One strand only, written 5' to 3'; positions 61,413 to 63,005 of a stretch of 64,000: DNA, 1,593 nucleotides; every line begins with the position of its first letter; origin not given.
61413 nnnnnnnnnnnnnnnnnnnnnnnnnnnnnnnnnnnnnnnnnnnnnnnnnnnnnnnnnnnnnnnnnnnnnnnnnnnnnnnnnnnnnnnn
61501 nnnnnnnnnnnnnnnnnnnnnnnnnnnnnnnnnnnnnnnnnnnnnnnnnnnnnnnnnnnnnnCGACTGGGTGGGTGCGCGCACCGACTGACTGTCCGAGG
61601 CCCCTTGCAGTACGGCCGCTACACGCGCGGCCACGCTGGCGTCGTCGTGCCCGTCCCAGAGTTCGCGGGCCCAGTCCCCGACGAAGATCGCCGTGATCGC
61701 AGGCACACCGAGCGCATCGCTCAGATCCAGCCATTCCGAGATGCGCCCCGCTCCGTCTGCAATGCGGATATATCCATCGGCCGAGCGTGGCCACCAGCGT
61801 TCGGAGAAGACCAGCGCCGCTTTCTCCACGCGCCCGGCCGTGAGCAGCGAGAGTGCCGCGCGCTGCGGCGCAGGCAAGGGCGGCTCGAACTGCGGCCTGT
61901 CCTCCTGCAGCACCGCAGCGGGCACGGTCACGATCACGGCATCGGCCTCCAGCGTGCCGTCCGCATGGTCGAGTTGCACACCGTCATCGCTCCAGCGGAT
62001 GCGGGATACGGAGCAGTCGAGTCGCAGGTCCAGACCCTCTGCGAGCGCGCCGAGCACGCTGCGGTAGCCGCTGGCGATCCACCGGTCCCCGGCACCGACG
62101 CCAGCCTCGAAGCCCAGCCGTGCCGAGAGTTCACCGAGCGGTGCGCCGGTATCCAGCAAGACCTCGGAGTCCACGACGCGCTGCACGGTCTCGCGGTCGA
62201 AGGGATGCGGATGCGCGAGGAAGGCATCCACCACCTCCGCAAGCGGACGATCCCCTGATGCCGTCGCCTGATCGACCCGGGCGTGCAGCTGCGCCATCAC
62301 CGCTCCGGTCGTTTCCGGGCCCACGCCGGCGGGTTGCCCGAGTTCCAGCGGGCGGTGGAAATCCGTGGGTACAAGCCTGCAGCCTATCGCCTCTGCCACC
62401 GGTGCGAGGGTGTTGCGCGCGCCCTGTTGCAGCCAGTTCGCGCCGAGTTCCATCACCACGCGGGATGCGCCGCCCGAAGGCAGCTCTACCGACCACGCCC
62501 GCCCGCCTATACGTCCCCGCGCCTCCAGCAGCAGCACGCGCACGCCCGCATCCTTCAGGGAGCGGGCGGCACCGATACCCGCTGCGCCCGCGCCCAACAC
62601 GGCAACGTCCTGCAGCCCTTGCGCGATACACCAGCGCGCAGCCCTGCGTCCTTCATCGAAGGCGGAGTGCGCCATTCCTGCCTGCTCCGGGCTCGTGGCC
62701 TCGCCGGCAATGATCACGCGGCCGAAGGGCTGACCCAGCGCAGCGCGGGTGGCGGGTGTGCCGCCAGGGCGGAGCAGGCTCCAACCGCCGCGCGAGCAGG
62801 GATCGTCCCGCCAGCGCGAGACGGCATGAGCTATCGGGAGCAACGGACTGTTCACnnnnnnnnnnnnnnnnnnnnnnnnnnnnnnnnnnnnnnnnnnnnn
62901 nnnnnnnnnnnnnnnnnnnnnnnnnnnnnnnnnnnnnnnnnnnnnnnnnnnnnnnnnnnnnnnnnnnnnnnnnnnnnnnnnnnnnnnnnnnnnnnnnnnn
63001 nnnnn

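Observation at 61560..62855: Flavin amine oxidase with its C-terminal FAD-binding segment relocated to the N-terminus (apparent circular permutation)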

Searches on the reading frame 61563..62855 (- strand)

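Call 4: search_protein_families(library=pfam, proteins=[window:61563-62855:-], max_evalue=1)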
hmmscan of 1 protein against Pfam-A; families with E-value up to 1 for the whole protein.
window:61563-62855:- (431 aa): 17 families
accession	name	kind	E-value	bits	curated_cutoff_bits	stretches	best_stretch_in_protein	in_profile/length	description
PF01593.30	Amino_oxidase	-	2.1e-51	176.1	19.8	2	92-417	2-362/443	Flavin containing amine oxidoreductase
PF13450.12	NAD_binding_8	-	3.6e-11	43.6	21.9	1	86-145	1-55/68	NAD(P)-binding Rossmann-like domain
PF01266.30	DAO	-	3.9e-06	27.1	27.9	2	83-118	1-36/353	FAD dependent oxidoreductase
PF07992.20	Pyr_redox_2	-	8e-06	25.9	26.1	1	83-115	2-34/291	Pyridine nucleotide-disulphide oxidoreductase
PF03486.20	HI0933_like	-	8.2e-06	25.9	50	1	83-117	2-36/244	HI0933-like protein Rossmann domain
PF12831.13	FAD_oxidored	-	1.8e-05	24.7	27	1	83-120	1-38/416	FAD dependent oxidoreductase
PF01946.23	Thi4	-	2.6e-05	24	26.2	1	82-122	18-59/235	Thi4 family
PF13738.12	Pyr_redox_3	-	0.0005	19.9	30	1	86-113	2-30/305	Pyridine nucleotide-disulphide oxidoreductase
PF00890.30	FAD_binding_2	-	0.0046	16.6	20.4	1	83-118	1-36/414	FAD binding domain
PF01494.25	FAD_binding_3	-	0.0075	16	22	1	83-113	3-33/349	FAD binding domain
PF01134.28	GIDA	-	0.0088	15.6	22.1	1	83-116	1-35/391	Glucose inhibited division protein A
PF00070.33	Pyr_redox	-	0.021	15.7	22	1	84-117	2-35/82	Pyridine nucleotide-disulphide oxidoreductase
PF05834.18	Lycopene_cycl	-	0.027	14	23.4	1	83-124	1-47/380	Lycopene cyclase protein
PF00670.27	AdoHcyase_NAD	-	0.077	13.5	27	1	60-111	4-53/162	S-adenosyl-L-homocysteine hydrolase, NAD binding domain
PF13454.12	NAD_binding_9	-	0.28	11.6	21.8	0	85-124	1-44/155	FAD-NAD(P)-binding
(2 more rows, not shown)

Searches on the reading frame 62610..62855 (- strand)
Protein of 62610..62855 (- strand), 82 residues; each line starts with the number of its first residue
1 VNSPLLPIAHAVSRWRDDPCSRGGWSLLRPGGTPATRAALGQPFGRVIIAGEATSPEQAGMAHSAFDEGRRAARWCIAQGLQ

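Call 5: search_protein_families(library=pfam, proteins=[window:62610-62855:-], max_evalue=1)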
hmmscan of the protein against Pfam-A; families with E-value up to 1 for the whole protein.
seq(82 aa): 1 family
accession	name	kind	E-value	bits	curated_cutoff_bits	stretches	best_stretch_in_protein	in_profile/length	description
PF01593.30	Amino_oxidase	-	3.9e-12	46.6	19.8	1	7-74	372-440/443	Flavin containing amine oxidoreductase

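Call 60: search_solved_structures(query=window:62610-62855:-, max_evalue=0.01, show_alignments=5)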
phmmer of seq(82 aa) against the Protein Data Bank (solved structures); distinct sequences matched with E-value up to 0.01: 11.
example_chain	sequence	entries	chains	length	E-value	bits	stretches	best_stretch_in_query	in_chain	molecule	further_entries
1xpq_A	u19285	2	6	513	3.7e-06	30.6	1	11-73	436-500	Polyamine oxidase FMS1 | FMS1 protein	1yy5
4gdp_A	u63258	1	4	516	3.7e-06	30.6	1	11-73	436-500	Polyamine oxidase FMS1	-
4ech_A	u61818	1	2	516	3.7e-06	30.6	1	11-73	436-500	Polyamine oxidase FMS1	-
1rsg_A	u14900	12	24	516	3.8e-06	30.6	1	11-73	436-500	FMS1 protein | Polyamine oxidase FMS1 | fms1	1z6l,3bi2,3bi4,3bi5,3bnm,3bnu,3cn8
7rt0_A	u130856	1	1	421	8.3e-06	29.5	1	12-74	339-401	4-methylaminobutanoate oxidase (methylamine-forming)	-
1o5w_A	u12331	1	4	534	0.0011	22.7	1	4-76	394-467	Amine oxidase [flavin-containing] A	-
2bxr_A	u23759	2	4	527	0.0015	22.3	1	5-76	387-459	AMINE OXIDASE [FLAVIN-CONTAINING] A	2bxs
2z5y_A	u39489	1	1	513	0.0015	22.3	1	5-76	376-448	Amine oxidase [flavin-containing] A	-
2z5x_A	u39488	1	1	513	0.0015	22.3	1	5-76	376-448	Amine oxidase [flavin-containing] A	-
5lae_A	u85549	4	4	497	0.0053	20.5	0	3-73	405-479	Peroxisomal N(1)-acetyl-spermine/spermidine oxidase,Peroxisomal N(1)-acetyl-spermine/sperm | Peroxisomal N(1)-acetyl-spermine/spermidine oxidase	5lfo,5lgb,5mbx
2c75_A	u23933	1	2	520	0.0081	19.9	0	5-76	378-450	AMINE OXIDASE (FLAVIN-CONTAINING) B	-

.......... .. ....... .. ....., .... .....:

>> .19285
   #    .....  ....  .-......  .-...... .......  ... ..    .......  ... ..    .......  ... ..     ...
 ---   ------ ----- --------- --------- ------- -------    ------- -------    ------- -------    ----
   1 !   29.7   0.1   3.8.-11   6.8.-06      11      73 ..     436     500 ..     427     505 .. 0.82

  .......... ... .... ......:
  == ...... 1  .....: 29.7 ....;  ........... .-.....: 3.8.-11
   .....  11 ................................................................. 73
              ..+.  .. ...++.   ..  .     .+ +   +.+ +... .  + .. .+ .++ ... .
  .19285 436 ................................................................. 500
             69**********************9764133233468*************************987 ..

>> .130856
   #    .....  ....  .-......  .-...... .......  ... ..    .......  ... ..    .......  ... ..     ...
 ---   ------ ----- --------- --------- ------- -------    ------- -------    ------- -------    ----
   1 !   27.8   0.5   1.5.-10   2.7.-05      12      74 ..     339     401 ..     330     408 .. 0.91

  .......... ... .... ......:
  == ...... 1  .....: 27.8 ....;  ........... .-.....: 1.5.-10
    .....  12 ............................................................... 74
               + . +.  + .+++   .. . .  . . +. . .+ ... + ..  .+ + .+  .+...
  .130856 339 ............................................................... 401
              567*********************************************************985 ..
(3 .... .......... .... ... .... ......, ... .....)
